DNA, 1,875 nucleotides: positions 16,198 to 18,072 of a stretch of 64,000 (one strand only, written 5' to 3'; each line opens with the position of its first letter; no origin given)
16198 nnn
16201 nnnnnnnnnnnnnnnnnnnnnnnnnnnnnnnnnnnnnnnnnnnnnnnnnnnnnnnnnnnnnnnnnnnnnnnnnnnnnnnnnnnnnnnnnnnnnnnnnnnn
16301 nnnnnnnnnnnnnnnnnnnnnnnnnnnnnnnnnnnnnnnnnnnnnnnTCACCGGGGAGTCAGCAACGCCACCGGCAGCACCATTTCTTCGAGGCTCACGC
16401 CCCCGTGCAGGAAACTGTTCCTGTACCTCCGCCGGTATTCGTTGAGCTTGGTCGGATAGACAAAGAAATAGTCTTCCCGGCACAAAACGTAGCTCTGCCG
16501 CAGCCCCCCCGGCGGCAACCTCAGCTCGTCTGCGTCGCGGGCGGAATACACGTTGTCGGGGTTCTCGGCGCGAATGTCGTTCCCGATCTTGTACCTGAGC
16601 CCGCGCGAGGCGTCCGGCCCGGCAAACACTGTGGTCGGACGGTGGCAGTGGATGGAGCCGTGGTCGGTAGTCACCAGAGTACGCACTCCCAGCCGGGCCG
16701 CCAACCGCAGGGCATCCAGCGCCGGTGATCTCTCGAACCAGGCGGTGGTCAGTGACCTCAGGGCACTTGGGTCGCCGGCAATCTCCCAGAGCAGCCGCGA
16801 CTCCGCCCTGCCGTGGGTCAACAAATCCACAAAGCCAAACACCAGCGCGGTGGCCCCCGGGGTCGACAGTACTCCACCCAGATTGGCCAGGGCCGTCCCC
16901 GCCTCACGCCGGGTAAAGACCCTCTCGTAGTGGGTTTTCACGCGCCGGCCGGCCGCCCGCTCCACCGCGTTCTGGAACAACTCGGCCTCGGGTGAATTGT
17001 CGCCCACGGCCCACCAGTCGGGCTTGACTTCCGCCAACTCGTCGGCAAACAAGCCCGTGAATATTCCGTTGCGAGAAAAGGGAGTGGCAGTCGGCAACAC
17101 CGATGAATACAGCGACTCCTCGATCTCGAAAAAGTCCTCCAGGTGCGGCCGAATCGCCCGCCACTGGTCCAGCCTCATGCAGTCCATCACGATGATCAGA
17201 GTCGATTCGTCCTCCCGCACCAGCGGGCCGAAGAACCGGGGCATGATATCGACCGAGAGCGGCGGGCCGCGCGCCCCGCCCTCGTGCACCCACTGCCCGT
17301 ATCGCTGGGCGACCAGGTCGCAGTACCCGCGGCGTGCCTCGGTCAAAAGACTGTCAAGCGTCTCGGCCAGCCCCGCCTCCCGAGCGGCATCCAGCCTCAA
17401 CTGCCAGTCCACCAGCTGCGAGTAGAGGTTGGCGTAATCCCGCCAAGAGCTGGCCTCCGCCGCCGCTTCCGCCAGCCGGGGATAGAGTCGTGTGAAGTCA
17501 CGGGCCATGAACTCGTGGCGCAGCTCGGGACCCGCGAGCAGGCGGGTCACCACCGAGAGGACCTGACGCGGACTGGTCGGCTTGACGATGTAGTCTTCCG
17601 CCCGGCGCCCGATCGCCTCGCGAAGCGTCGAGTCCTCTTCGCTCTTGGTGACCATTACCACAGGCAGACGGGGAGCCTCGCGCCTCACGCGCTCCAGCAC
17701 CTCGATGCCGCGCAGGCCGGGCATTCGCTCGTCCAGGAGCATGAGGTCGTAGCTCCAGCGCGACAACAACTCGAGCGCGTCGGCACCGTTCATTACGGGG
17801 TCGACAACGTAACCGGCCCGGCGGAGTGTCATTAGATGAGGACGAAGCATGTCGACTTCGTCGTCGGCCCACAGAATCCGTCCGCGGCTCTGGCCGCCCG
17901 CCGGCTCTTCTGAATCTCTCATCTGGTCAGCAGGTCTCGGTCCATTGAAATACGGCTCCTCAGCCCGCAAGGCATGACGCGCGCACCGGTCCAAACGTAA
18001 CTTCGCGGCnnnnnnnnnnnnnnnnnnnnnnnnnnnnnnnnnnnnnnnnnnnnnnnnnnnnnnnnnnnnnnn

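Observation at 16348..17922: Orphan PorX-like REC-PglZ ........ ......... embedded in the lipid A/LPS export gene block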

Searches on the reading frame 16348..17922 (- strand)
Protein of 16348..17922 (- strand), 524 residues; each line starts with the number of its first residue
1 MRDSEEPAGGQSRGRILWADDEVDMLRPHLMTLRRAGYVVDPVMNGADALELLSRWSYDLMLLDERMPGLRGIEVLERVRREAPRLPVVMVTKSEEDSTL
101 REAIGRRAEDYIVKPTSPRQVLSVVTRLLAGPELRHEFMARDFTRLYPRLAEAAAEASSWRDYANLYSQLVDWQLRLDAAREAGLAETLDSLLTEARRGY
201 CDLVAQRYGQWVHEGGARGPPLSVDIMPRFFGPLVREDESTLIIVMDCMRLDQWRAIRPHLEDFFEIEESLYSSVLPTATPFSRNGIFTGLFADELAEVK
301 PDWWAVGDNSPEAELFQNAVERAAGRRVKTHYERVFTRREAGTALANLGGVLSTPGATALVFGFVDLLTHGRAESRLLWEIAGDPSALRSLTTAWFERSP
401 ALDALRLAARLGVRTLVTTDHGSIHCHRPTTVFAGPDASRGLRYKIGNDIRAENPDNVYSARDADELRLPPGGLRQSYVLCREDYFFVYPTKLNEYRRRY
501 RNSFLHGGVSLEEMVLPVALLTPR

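Call 5: search_protein_families(library=pfam, proteins=[window:16348-17922:-])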
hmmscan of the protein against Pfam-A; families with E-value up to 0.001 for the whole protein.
window:16348-17922:- (524 aa): 2 families
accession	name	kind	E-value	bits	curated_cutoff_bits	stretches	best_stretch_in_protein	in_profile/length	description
PF00072.30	Response_reg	-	4.9e-23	81.9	30.2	1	16-125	1-110/111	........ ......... receiver domain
PF08665.17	PglZ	-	1.3e-09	38.7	25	1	242-429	4-178/179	PglZ domain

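Call 6: search_protein_families(library=ncbifam, proteins=[window:16348-17922:-])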
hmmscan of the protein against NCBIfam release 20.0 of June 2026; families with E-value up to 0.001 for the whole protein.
window:16348-17922:- (524 aa): 84 families (the best 25 are shown)
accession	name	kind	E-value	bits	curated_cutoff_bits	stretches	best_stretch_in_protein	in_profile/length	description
NF052313.1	T9SS_RR_PorX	equivalog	6.4e-148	493.7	300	1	15-524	2-513/513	T9SS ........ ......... signal transducer PorX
NF033449.0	BREX_PglZ_3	exception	2.9e-19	68.8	250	1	144-518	289-638/642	BREX-3 system phosphatase PglZ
NF041734.1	resp_reg_RppA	equivalog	6.2e-17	61.7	250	1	15-126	2-115/229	two-component system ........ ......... RppA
NF047793.1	ResRegPgtA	equivalog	4.3e-15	55.5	650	1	14-131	6-123/414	two-component system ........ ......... PgtA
TIGR01387.1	cztR_silR_copR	subfamily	1.1e-14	54.7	279.2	1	32-129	17-114/218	heavy metal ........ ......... transcription factor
NF012227.0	AdeR_RR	equivalog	2.1e-14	53.6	340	1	16-132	14-129/239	efflux system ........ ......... transcription factor AdeR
NF053512.1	nitric_RR_NosR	exception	3.5e-14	52.6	400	1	16-137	1-123/422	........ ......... c-di-GMP phosphodiesterase, NosR family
NF007982.1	PRK10710.1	equivalog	3.7e-14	52.9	380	1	14-131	8-124/235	envelope stress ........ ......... BaeR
NF008296.0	PRK11083.1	equivalog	4.2e-14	52.5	273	1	14-129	4-118/228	two-component system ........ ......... CreB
NF040689.1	MtrAB_MtrA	equivalog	5.4e-14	52.1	300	1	19-127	4-112/219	MtrAB system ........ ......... MtrA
NF008469.0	PRK11361.1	equivalog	6.9e-14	51.4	714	1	13-137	4-128/461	acetoacetate metabolism transcriptional regulator AtoC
NF012023.0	PRK15479.1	equivalog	9.9e-14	51.4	337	1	15-116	2-103/224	transcriptional regulator TctD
NF045991.1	RespRegCtrARhodob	equivalog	1.1e-13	51.5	350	1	15-121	2-108/224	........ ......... transcription factor CtrA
NF007005.1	PRK09468.1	equivalog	1.5e-13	50.7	331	1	13-128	3-118/237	osmolarity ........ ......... transcription factor OmpR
NF041733.1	resp_reg_CseB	equivalog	1.5e-13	50.6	350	1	17-120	4-106/228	two-component system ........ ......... CseB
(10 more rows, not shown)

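Call 13: find_homologous_proteins(query=window:16348-17922:-, max_evalue=1e-20)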
Query window:16348-17922:- (524 aa): 4356 proteins with E <= 1e-20 among 8000 candidates; the best 120 are listed.
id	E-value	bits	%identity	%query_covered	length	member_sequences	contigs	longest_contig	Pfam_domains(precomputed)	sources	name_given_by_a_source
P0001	0.0e+0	1185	100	100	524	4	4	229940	PF00072.31,PF08665.18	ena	-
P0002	1.6e-237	808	67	99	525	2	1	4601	PF00072.31,PF08665.18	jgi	-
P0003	4.8e-237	806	67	99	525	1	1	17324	PF00072.31,PF08665.18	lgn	-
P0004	6.8e-237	806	68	98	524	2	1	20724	PF00072.31,PF08665.18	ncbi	-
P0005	2.4e-236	804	67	97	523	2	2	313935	PF00072.31,PF08665.18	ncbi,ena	-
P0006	1.6e-235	801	68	98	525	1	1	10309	PF00072.31,PF08665.18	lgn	-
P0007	2.3e-235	800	67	98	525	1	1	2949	PF00072.31,PF08665.18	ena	-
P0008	2.4e-235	800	67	98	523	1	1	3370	PF00072.31,PF08665.18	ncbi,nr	ncbi:MAG: bifunctional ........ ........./alkaline phosphatase family protein [Gemmatimonadetes bact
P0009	2.6e-235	800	68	98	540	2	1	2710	PF00072.31,PF08665.18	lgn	-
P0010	9.6e-235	798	67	98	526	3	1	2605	PF00072.31,PF08665.18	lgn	-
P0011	1.4e-234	798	68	99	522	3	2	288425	PF00072.31,PF08665.18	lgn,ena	-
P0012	1.6e-234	798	66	98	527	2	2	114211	PF00072.31,PF08665.18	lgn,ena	-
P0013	2.3e-234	797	68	99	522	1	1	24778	PF00072.31,PF08665.18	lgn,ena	-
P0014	3.6e-234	797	68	98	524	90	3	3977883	PF00072.31,PF08665.18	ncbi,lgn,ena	-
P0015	4.6e-234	796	66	99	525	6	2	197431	PF00072.31,PF08665.18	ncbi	-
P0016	1.6e-233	794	67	98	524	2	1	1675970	PF00072.31,PF08665.18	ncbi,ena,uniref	ncbi:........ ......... [Candidatus Palauibacter sp.]|uniref:T9SS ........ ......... signal transduc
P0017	2.2e-233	794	66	99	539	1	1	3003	PF00072.31,PF08665.18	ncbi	ncbi:MAG: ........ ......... [Gemmatimonadota bacterium]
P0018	2.5e-233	794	66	99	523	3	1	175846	PF00072.31,PF08665.18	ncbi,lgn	-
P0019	3.6e-233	793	67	98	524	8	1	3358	PF00072.31,PF08665.18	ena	-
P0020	4.1e-233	793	66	99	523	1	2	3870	PF00072.31,PF08665.18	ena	-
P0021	4.6e-233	793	67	98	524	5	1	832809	PF00072.31,PF08665.18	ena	-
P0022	8.4e-233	792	65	99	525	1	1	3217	PF00072.31,PF08665.18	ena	-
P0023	1.6e-232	791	65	100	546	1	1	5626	PF00072.31,PF08665.18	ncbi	-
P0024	2.0e-232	791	66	98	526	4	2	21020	PF00072.31,PF08665.18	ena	-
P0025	2.4e-232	791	66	99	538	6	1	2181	PF00072.31,PF08665.18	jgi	jgi:CheY-like chemotaxis protein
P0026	4.4e-232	790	66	98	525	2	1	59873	PF00072.31,PF08665.18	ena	-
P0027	1.3e-231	788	67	98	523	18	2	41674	PF00072.31,PF08665.18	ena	-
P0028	1.7e-231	788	67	98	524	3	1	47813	PF00072.31,PF08665.18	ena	-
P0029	3.0e-231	787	66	98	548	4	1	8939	PF00072.31,PF08665.18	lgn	-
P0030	7.7e-231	786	66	100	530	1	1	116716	PF00072.31,PF08665.18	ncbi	-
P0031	1.1e-230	785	68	98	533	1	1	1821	PF00072.31,PF08665.18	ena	-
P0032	7.3e-230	782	66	99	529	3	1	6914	PF00072.31,PF08665.18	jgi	-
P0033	3.0e-229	780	67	98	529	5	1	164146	PF00072.31,PF08665.18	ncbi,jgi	jgi:DNA-binding response OmpR family regulator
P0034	6.4e-228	776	68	98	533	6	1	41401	PF00072.31,PF08665.18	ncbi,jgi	jgi:CheY-like chemotaxis protein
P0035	1.7e-227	774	65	99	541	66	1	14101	PF00072.31,PF08665.18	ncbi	-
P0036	3.0e-226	770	67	98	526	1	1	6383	PF00072.31,PF08665.18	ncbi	-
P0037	8.6e-226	769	65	97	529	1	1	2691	PF00072.31,PF08665.18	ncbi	ncbi:MAG: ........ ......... [Gemmatimonadota bacterium]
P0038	3.9e-225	767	66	94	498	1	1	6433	PF00072.31,PF08665.18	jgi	-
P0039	1.5e-224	765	65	99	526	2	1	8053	PF00072.31,PF08665.18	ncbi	-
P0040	8.2e-224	762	65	97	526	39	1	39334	PF00072.31,PF08665.18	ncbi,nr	ncbi:MAG: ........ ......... [Gemmatimonadetes bacterium]|nr:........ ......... [Gemmatimonadota bac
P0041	2.1e-223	761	63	100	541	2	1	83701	PF00072.31,PF08665.18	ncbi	-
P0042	7.8e-222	756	64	100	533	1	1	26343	PF00072.31,PF08665.18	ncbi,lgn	ncbi:MAG: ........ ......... [Gemmatimonadota bacterium]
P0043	9.0e-222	756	66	98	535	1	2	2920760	PF00072.31,PF08665.18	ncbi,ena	-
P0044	6.2e-221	753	64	98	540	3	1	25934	PF00072.31,PF08665.18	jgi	jgi:CheY-like chemotaxis protein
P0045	2.9e-220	751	64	98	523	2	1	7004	PF00072.31,PF08665.18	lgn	-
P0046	2.9e-219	747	62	100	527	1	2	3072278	PF00072.31,PF08665.18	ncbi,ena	-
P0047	5.2e-219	747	64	99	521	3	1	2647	PF00072.31,PF08665.18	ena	-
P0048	2.6e-218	744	64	98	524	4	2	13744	PF00072.31,PF08665.18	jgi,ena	-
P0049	1.4e-217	742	64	97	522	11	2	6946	PF00072.31,PF08665.18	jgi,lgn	-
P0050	1.8e-217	741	64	98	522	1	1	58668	PF00072.31,PF08665.18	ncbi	-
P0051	1.2e-216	739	64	100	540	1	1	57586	PF00072.31,PF08665.18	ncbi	ncbi:MAG: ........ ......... [Gemmatimonadota bacterium]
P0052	1.3e-216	739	64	100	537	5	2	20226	PF00072.31,PF08665.18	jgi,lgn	jgi:CheY-like chemotaxis protein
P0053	1.1e-215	736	64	98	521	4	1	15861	PF00072.31,PF08665.18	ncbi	-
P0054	1.7e-215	735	66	94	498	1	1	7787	PF00072.31,PF08665.18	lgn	-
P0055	2.1e-215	735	65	98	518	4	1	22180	PF00072.31,PF08665.18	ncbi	-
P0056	2.7e-215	734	64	98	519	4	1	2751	PF00072.31,PF08665.18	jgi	jgi:CheY-like chemotaxis protein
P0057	5.5e-215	733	64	98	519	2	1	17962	PF00072.31,PF08665.18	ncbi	ncbi:MAG: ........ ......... [Gemmatimonadota bacterium]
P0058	1.5e-214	732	63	99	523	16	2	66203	PF00072.31,PF08665.18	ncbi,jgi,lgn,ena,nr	ncbi:MAG: bifunctional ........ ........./alkaline phosphatase family protein [marine benthic group 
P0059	1.8e-214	732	63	97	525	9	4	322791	PF00072.31,PF08665.18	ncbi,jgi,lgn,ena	jgi:CheY-like chemotaxis protein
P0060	2.0e-214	731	64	98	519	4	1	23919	PF00072.31,PF08665.18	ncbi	-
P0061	2.1e-214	731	64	98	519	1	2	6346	PF00072.31,PF08665.18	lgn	-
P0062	4.4e-214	730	63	98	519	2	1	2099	PF00072.31,PF08665.18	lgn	-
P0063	2.1e-213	728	63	98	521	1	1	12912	PF00072.31,PF08665.18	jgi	-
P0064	8.2e-213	726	63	98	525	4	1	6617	PF00072.31,PF08665.18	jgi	jgi:CheY-like chemotaxis protein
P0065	1.0e-212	726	68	87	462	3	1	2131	PF00072.31,PF08665.18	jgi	jgi:CheY-like chemotaxis protein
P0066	1.5e-212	725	62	98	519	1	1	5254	PF00072.31,PF08665.18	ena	-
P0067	4.8e-212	724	62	98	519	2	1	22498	PF00072.31,PF08665.18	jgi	jgi:CheY-like chemotaxis protein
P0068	3.3e-211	721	63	98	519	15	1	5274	PF00072.31,PF08665.18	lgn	-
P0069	4.0e-211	720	62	98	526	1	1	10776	PF00072.31,PF08665.18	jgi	-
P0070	5.6e-211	720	65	98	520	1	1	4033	PF00072.31,PF08665.18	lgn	-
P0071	7.7e-211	720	62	98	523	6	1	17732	PF00072.31,PF08665.18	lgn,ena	-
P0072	8.5e-211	719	63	98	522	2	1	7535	PF00072.31,PF08665.18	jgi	-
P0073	9.2e-211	719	64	98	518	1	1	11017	PF00072.31,PF08665.18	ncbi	-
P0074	1.3e-210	719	63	98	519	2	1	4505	PF00072.31,PF08665.18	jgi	jgi:CheY-like chemotaxis protein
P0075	3.0e-210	718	63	98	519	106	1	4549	PF00072.31,PF08665.18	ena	-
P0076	5.3e-210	717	64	98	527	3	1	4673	PF00072.31,PF08665.18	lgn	-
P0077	1.2e-209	716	62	98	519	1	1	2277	PF00072.31,PF08665.18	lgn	-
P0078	2.3e-209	715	63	98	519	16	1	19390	PF00072.31,PF08665.18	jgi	jgi:CheY-like chemotaxis protein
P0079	4.9e-209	714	66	87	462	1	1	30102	PF00072.31,PF08665.18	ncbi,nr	ncbi:MAG: bifunctional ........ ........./alkaline phosphatase family protein, partial [Gemmatimonad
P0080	5.4e-209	713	63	97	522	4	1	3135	PF00072.31,PF08665.18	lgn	-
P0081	9.9e-209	713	62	98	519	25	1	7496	PF00072.31,PF08665.18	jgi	-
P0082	2.7e-208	711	61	99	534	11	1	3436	PF00072.31,PF08665.18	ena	-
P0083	2.7e-208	711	62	98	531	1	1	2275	PF00072.31,PF08665.18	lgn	-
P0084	5.7e-208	710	62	98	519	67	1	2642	PF00072.31,PF08665.18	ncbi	-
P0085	6.0e-208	710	61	98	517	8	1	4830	PF00072.31,PF08665.18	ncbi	-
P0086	6.7e-208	710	64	98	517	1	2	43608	PF00072.31,PF08665.18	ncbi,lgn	ncbi:MAG: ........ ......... [Gemmatimonadota bacterium]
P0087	2.1e-207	708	62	98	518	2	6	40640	PF00072.31,PF08665.18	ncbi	-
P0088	4.0e-207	707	62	98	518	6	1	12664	PF00072.31,PF08665.18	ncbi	-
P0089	9.7e-207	706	62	98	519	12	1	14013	PF00072.31,PF08665.18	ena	-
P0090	2.9e-206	704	60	99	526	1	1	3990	PF00072.31,PF08665.18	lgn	-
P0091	3.2e-206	704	61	98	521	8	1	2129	PF00072.31,PF08665.18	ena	-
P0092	2.4e-205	701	60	98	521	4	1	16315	PF00072.31,PF08665.18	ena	-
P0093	6.1e-205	700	61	98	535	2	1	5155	PF00072.31,PF08665.18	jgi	jgi:CheY-like chemotaxis protein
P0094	1.0e-204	699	61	98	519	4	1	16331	PF00072.31,PF08665.18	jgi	jgi:CheY-like chemotaxis protein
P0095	3.0e-203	695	61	98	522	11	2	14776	PF00072.31,PF08665.18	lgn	-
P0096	4.8e-203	694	62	98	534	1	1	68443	PF00072.31,PF08665.18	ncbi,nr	ncbi:MAG: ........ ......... [Gemmatimonadota bacterium]|nr:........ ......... [Gemmatimonadota bact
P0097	5.3e-203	694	61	98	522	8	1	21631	PF00072.31,PF08665.18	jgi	jgi:CheY-like chemotaxis protein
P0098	6.5e-203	693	60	98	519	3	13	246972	PF00072.31,PF08665.18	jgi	jgi:CheY-like chemotaxis protein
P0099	1.3e-202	692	61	99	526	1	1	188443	PF00072.31,PF08665.18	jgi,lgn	-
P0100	1.1e-201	689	62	95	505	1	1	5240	PF00072.31,PF08665.18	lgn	-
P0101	1.4e-200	686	60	98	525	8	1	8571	PF00072.31,PF08665.18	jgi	jgi:DNA-binding response OmpR family regulator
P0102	2.8e-199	681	60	98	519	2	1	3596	PF00072.31,PF08665.18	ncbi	ncbi:MAG: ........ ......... [Gemmatimonadota bacterium]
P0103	1.7e-196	672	59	98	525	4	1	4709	PF00072.31,PF08665.18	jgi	jgi:DNA-binding response OmpR family regulator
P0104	3.8e-196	671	58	98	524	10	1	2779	PF00072.31,PF08665.18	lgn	-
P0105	6.7e-196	670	59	99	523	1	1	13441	PF00072.31,PF08665.18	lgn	-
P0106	1.9e-195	669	58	98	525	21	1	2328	PF00072.31,PF08665.18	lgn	-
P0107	1.6e-193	662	57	98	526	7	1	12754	PF00072.31,PF08665.18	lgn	-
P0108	4.4e-193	661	57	98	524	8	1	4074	PF00072.31,PF08665.18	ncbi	-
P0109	5.6e-187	641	58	97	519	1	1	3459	PF00072.31,PF08665.18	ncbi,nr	ncbi:MAG: bifunctional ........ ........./alkaline phosphatase family protein [Gemmatimonadota bacte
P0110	9.1e-187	640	57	98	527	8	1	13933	PF00072.31,PF08665.18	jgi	jgi:CheY-like chemotaxis protein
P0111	2.8e-186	639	57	97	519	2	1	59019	PF00072.31,PF08665.18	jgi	jgi:CheY-like chemotaxis protein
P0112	4.7e-185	634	57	97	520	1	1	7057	PF00072.31,PF08665.18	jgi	jgi:CheY-like chemotaxis protein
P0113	5.6e-185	634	58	97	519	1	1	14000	PF00072.31,PF08665.18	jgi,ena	-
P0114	9.6e-185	633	57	97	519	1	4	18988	PF00072.31,PF08665.18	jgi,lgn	jgi:CheY-like chemotaxis protein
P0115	1.3e-184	633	56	97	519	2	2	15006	PF00072.31,PF08665.18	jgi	jgi:DNA-binding response OmpR family regulator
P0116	1.5e-184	633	57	97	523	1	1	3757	PF00072.31,PF08665.18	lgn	-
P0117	1.6e-184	633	56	98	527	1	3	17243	PF00072.31,PF08665.18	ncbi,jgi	jgi:DNA-binding response OmpR family regulator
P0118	2.0e-184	632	56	98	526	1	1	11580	PF00072.31,PF08665.18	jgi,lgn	jgi:CheY-like chemotaxis protein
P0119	2.4e-184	632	57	97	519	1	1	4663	PF00072.31,PF08665.18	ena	-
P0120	4.5e-184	631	57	97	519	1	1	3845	PF00072.31,PF08665.18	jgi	jgi:CheY-like chemotaxis protein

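Call 14: search_solved_structures(query=window:16348-17922:-, show_alignments=2, max_evalue=0.001)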
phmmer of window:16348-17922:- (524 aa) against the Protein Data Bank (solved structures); distinct sequences matched with E-value up to 0.001: 237 (the best 60 are shown).
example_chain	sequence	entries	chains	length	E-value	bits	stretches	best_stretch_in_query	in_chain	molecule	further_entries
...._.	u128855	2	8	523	9.1e-108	364.5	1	15-524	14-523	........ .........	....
7pvk_A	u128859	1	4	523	4.5e-107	362.3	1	15-524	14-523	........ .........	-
8ted_A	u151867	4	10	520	5.4e-101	342.2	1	13-523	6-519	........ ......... receiver protein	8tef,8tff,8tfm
8p6f_A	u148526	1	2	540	5.6e-101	342.1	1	13-523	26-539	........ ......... receiver domain-containing protein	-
8thp_A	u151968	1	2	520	2.7e-100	339.9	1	13-523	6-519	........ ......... receiver protein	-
5x5j_A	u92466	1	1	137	4.1e-14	55.5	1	18-130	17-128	AdeR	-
5xjp_A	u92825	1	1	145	4.8e-14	55.3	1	18-130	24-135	AdeR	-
1mvo_A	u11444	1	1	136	6e-14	55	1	15-135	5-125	PhoP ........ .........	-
9xzo_A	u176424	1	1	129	3.2e-13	52.6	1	15-132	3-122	De novo protein M1X0B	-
7cci_A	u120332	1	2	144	3.3e-13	52.5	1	18-130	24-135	AdeR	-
6ifh_A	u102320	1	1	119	7.1e-13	51.4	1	30-129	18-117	Sporulation initiation phosphotransferase F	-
2zwm_A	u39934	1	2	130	3.3e-12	49.2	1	15-127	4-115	Transcriptional regulatory protein yycF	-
3f6p_A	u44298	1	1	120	4.3e-12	48.9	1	15-125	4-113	Transcriptional regulatory protein yycF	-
6qrj_A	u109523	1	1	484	7.7e-12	48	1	11-120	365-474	Hybrid kinase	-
4b09_A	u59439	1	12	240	7.9e-12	48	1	12-163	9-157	TRANSCRIPTIONAL REGULATORY PROTEIN BAER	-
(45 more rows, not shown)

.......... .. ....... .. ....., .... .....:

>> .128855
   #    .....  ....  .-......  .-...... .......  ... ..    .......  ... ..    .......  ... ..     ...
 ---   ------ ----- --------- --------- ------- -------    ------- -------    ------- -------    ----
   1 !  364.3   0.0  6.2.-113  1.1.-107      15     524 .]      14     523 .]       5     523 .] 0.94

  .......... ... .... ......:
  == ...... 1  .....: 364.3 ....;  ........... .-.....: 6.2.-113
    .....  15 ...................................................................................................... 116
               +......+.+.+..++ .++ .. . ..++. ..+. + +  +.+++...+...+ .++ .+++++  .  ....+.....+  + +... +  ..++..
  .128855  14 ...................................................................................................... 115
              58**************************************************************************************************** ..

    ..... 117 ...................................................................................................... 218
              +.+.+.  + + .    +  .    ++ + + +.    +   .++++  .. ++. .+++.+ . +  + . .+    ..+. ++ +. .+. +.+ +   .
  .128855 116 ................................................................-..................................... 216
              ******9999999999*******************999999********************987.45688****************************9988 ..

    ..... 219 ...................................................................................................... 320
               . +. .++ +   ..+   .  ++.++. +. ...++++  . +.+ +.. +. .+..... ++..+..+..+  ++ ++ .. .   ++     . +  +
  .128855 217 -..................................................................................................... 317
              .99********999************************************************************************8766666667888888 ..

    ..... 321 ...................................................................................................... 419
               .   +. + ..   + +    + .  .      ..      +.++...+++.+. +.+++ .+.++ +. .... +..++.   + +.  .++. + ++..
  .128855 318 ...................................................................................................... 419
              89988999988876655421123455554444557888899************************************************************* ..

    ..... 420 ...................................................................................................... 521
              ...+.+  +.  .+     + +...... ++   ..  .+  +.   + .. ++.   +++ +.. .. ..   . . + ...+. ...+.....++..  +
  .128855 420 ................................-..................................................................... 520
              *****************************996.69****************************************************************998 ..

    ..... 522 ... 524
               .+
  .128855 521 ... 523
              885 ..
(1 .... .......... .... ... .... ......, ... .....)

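Call 18: find_encoding_contigs(protein=P0014, flank=10000, max_places=2)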
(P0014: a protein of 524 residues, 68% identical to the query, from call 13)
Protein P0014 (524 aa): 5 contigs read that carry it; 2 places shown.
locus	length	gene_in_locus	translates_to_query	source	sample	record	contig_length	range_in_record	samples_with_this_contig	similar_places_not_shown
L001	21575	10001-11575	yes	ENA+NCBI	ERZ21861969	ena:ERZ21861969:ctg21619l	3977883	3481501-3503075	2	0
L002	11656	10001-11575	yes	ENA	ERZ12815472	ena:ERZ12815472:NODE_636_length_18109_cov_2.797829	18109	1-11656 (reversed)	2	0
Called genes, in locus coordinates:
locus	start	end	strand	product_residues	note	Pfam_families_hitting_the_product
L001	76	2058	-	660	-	PF07715:Plug, PF00593:TonB_dep_Rec_b-barrel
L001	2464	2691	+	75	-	-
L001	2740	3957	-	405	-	PF00291:PALP, PF13291:ACT_4 (faint), PF01842:ACT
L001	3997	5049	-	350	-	PF27096:UvrC_M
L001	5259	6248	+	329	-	PF01370:Epimerase, PF04321:RmlD_sub_bind, PF16363:GDP_Man_Dehyd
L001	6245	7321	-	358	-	PF03739:LptF_LptG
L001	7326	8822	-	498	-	PF03739:LptF_LptG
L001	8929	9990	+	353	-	PF01075:Glyco_transf_9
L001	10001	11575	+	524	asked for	PF00072:Response_reg, PF08665:PglZ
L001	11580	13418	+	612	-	PF00664:ABC_membrane, PF00005:ABC_tran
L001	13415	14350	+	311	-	PF03279:Lip_A_acyltrans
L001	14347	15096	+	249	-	PF00535:Glycos_transf_2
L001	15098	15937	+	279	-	PF11306:DUF3108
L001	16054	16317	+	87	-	-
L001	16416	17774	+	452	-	PF01595:CNNM, PF00571:CBS, PF03471:CorC_HlyC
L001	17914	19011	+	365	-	PF07719:TPR_2 (faint), PF12895:ANAPC3 (faint), PF13428:TPR_14 (faint), PF00515:TPR_1 (faint), PF13181:TPR_8 (faint), PF13414:TPR_11 (faint), PF13432:TPR_16 (weak), PF14559:TPR_19 (weak), +2 more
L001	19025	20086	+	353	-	PF00180:Iso_dh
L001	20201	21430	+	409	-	PF00108:Thiolase_N, PF02803:Thiolase_C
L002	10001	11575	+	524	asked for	PF00072:Response_reg, PF08665:PglZ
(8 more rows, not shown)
